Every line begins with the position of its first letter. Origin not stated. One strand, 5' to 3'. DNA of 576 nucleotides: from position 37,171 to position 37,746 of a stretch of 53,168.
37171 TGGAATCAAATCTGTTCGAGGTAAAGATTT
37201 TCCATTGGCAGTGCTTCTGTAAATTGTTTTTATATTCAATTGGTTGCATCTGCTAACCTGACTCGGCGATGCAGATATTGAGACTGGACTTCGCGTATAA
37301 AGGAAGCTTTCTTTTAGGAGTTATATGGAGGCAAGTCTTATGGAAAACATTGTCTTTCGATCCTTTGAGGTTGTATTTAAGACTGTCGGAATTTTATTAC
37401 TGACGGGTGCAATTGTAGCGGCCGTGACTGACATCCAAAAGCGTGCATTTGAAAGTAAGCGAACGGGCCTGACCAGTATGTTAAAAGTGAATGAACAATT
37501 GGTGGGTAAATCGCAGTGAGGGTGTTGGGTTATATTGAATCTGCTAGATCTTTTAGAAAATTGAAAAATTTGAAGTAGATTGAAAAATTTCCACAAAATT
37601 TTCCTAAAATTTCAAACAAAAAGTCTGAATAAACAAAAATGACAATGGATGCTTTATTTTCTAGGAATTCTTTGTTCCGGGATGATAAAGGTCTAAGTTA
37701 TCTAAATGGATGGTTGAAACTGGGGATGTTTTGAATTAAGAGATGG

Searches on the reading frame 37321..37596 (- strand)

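Call 69: search_protein_families(library=pfam, proteins=[window:37321-37596:-], max_evalue=1)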
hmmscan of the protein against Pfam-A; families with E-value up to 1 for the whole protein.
window:37321-37596:- (91 aa): 1 family
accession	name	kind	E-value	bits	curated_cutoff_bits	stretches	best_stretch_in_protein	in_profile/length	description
PF03391.21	Nepo_coat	-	0.11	12.4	22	1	22-68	100-151/167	Nepovirus coat protein, central domain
